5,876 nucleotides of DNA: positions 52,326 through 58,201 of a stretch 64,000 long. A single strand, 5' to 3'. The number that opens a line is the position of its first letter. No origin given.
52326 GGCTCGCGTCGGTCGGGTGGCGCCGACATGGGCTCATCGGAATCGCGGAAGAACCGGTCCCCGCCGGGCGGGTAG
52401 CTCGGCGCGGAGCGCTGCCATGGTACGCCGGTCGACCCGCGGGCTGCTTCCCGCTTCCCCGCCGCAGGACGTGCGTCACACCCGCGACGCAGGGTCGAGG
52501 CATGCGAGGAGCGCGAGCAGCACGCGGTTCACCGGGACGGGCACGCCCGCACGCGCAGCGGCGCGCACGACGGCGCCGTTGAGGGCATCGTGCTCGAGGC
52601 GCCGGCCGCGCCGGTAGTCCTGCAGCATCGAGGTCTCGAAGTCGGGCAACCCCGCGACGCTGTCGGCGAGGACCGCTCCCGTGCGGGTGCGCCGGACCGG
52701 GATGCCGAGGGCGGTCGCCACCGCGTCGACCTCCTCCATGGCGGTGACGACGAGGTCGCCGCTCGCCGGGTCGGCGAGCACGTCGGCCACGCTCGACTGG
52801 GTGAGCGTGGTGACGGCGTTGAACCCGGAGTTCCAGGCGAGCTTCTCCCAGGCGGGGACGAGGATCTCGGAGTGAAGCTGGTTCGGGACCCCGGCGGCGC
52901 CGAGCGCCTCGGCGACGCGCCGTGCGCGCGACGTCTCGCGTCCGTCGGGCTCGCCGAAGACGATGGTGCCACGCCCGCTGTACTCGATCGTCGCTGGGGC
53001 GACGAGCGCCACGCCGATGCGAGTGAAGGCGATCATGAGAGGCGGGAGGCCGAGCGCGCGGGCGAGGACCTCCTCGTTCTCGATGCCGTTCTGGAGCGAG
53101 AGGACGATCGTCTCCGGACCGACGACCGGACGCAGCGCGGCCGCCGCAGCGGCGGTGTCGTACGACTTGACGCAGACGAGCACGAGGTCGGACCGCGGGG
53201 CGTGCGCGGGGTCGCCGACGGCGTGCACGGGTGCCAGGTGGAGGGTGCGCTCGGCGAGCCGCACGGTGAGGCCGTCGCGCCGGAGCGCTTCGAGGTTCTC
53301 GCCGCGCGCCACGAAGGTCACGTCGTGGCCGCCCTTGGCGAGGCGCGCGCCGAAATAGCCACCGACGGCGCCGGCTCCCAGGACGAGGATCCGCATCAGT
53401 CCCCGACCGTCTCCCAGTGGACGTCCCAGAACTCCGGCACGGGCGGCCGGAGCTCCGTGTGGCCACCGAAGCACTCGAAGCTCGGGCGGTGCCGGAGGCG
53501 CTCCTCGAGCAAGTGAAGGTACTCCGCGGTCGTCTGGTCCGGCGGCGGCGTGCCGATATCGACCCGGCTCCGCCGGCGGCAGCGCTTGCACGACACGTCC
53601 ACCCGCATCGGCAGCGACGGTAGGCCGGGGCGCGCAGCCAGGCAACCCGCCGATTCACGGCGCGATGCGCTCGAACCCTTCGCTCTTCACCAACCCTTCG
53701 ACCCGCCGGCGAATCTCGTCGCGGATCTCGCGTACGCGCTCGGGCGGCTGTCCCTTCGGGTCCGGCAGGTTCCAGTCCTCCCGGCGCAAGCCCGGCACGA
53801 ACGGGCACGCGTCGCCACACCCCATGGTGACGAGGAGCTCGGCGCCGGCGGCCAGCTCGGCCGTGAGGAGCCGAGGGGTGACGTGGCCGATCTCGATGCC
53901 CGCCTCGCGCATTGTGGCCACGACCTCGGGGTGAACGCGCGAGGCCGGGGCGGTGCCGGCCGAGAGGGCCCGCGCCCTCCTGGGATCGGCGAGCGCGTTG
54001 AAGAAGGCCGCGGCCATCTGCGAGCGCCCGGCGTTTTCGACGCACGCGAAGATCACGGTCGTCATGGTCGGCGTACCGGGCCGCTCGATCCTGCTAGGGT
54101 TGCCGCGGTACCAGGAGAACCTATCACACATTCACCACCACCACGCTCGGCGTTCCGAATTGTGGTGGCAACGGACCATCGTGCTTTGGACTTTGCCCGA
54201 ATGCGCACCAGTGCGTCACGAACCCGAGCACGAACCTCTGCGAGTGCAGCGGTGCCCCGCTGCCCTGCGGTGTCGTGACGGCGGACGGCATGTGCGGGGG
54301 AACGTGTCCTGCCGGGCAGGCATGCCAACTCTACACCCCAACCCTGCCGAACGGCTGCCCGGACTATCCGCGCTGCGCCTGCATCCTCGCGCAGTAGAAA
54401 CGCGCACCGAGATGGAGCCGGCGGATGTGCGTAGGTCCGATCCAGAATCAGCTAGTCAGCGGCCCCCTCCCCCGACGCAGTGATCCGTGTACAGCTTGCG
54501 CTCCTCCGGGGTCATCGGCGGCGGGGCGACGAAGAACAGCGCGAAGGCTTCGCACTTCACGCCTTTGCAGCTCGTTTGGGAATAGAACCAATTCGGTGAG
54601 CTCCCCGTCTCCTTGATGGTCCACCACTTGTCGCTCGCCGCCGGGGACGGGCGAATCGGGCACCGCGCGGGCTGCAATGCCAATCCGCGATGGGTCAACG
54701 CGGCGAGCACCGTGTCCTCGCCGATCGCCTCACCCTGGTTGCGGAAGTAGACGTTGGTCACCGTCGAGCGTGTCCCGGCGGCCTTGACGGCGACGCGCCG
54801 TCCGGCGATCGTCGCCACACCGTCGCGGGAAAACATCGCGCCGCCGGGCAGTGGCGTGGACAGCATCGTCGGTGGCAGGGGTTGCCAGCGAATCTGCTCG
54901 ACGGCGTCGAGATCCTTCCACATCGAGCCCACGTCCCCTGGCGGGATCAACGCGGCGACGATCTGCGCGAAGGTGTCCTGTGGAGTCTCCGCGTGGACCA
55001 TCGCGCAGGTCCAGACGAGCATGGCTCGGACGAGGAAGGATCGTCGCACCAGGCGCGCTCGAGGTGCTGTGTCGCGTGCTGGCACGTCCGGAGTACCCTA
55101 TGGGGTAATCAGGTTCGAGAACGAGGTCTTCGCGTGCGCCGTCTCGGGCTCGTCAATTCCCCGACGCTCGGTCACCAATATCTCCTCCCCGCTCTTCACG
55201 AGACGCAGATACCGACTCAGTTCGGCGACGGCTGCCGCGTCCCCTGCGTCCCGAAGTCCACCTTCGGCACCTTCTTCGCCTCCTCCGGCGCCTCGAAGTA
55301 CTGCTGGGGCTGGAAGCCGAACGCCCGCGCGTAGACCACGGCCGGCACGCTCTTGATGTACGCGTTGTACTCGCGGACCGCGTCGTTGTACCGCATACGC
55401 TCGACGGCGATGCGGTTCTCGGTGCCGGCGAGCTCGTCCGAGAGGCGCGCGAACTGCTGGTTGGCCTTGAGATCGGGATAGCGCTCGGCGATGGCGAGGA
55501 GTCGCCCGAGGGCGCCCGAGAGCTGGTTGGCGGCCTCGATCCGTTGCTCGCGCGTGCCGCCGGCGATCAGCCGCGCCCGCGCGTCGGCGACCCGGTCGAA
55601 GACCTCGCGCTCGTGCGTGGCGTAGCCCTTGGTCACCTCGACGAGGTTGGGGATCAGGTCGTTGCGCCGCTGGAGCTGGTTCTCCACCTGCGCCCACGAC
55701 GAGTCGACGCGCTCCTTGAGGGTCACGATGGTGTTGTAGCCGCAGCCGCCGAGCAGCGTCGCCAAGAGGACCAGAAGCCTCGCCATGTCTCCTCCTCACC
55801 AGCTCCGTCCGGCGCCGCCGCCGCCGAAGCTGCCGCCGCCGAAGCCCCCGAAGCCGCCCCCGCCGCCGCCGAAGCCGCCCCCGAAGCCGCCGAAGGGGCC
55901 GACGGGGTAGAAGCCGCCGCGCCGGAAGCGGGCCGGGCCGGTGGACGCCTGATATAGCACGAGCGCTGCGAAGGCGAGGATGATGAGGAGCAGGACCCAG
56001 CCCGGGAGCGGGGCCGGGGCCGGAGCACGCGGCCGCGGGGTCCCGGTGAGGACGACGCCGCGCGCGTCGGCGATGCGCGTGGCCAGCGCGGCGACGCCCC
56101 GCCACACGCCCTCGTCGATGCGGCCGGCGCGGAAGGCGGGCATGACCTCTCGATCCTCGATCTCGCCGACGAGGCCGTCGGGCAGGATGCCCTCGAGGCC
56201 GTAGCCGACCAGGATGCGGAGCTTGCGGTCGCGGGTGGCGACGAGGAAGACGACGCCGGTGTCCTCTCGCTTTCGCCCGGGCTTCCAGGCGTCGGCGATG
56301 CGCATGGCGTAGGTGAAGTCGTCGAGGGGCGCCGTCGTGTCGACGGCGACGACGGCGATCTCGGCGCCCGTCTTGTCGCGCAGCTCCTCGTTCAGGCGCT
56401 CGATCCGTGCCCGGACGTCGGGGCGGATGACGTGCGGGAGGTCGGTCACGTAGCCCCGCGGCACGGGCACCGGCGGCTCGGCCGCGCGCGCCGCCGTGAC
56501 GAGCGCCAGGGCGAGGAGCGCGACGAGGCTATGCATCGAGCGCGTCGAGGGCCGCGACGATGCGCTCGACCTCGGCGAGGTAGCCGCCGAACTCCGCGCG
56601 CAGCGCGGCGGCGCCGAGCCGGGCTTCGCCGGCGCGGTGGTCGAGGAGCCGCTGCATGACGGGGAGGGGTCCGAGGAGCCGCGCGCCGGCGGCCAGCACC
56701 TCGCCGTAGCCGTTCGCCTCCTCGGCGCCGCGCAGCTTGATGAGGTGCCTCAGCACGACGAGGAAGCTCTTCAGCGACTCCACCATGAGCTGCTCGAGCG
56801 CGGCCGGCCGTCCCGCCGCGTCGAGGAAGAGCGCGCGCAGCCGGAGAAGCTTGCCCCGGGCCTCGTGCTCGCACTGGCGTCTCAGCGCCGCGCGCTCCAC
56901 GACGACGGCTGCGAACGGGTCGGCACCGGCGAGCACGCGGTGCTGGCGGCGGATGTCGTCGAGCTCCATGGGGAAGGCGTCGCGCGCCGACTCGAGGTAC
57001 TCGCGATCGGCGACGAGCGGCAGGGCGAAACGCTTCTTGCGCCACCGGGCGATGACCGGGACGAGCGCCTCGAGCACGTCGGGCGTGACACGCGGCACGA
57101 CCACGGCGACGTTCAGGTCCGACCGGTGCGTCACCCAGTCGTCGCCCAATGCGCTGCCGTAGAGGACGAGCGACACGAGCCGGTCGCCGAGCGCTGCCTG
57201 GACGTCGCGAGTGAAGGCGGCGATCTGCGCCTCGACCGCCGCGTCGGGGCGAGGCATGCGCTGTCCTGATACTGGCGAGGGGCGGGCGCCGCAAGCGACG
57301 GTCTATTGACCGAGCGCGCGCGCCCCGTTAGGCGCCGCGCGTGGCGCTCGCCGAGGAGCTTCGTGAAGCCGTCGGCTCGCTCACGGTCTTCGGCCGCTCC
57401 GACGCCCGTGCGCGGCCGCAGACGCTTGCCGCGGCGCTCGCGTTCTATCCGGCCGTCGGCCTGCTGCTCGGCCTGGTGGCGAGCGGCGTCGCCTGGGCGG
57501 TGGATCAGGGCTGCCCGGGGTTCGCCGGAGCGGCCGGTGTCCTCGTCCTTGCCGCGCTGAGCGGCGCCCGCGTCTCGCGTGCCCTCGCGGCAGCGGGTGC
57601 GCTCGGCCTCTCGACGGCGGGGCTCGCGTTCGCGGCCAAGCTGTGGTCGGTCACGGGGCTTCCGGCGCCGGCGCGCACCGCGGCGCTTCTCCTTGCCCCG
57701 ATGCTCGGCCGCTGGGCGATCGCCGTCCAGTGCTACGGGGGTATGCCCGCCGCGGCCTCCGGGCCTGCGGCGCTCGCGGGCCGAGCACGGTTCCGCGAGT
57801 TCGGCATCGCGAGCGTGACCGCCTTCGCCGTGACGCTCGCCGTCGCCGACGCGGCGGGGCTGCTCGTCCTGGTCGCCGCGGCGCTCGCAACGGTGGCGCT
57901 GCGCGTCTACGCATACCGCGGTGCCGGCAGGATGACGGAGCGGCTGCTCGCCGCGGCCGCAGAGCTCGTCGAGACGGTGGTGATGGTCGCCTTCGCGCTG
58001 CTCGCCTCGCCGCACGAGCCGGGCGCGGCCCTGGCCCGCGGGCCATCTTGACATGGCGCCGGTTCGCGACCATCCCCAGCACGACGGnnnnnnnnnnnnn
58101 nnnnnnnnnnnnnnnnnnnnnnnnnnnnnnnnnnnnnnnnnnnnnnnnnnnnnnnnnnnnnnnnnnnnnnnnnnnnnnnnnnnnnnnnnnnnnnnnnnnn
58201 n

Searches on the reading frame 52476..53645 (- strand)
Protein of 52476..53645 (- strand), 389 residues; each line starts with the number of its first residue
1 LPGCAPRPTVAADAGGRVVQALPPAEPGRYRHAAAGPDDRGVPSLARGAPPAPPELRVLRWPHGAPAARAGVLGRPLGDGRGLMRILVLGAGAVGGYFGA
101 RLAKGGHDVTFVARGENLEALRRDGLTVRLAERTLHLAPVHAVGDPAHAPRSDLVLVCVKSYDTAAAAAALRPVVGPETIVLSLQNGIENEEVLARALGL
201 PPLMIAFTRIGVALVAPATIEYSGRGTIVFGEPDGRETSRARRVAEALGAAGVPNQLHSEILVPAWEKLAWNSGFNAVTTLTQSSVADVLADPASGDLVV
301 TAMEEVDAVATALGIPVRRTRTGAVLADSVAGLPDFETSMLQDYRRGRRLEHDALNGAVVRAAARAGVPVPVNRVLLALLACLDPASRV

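Call 57: search_protein_families(library=pfam, proteins=[window:52476-53645:-], max_evalue=0.001)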
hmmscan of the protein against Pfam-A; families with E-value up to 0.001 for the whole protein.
window:52476-53645:- (389 aa): 4 families
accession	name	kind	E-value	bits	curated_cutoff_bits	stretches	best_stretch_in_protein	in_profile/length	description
PF02558.23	ApbA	-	9.2e-42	142.6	22.2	1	86-234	1-149/150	Ketopantoate reductase PanE/ApbA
PF08546.17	ApbA_C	-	2.3e-31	109.2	22.7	1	265-380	6-121/125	Ketopantoate reductase PanE/ApbA C terminal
PF01210.29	NAD_Gly3P_dh_N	-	9.4e-05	22.9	23.1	1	86-192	2-110/158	NAD-dependent glycerol-3-phosphate dehydrogenase N-terminus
PF03807.23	F420_oxidored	-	0.00019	22.4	21.6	1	85-187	1-94/94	NADP oxidoreductase coenzyme F420-dependent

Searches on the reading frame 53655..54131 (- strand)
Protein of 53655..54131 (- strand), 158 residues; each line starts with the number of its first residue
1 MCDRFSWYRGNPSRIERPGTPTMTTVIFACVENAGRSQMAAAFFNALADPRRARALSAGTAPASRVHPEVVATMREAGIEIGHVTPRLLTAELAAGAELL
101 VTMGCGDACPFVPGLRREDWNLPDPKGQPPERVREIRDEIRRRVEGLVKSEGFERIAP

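Call 3: search_protein_families(library=pfam, proteins=[window:53655-54131:-], max_evalue=0.1)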
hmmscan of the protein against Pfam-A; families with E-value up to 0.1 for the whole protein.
window:53655-54131:- (158 aa): 1 family
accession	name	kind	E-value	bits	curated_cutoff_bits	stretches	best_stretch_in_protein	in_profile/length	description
PF01451.26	LMWPc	-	2.2e-19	70.6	23.2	1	26-147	1-143/144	Low molecular weight phosphotyrosine protein phosphatase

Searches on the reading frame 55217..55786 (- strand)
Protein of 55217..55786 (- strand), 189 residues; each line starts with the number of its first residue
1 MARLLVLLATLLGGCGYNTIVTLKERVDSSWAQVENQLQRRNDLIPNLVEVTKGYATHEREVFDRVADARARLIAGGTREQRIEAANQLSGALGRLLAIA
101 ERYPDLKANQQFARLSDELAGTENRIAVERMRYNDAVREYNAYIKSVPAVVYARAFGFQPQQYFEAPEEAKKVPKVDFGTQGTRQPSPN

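Call 3: search_protein_families(library=pfam, proteins=[window:55217-55786:-], max_evalue=0.1)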
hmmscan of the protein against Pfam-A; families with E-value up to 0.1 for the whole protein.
window:55217-55786:- (189 aa): 1 family
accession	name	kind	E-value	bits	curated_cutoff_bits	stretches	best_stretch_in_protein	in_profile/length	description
PF04011.17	LemA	-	1.6e-60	203.7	26.2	1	30-178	1-149/149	LemA family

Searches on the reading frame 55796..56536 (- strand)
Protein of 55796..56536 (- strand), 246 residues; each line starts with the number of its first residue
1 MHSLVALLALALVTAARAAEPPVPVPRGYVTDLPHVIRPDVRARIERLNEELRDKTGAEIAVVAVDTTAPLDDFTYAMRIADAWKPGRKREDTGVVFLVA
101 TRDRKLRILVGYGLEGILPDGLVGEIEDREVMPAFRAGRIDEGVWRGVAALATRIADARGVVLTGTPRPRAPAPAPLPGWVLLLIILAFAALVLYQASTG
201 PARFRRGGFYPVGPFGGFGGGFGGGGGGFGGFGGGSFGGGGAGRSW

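Call 3: search_protein_families(library=pfam, proteins=[window:55796-56536:-], max_evalue=0.1)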
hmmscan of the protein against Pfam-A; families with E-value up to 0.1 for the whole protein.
window:55796-56536:- (246 aa): 2 families
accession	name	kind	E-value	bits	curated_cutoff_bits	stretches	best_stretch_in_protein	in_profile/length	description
PF04536.20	TPM_phosphatase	-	2.8e-34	118.2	22.1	1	30-152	1-123/125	TPM domain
PF23270.1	HAD_RAM2_N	-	0.013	15.6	27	1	125-170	86-128/220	Glycerol-3-phosphate acyltransferase RAM2-like, HAD-like domain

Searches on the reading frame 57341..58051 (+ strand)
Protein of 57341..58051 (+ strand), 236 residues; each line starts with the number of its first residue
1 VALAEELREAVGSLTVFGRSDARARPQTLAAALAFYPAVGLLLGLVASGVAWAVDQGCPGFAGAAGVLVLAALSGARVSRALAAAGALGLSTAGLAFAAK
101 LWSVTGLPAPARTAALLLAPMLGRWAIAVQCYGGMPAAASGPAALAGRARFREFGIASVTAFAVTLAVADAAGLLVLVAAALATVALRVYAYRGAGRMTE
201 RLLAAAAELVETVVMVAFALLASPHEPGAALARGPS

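Call 3: search_protein_families(library=pfam, proteins=[window:57341-58051:+], max_evalue=0.1)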
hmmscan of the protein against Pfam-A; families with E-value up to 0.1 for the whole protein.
window:57341-58051:+ (236 aa): 1 family
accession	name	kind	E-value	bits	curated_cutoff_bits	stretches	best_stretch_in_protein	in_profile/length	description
PF02654.20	CobS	-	0.00039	21.1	23.2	1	85-216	90-207/207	Cobalamin-5-phosphate synthase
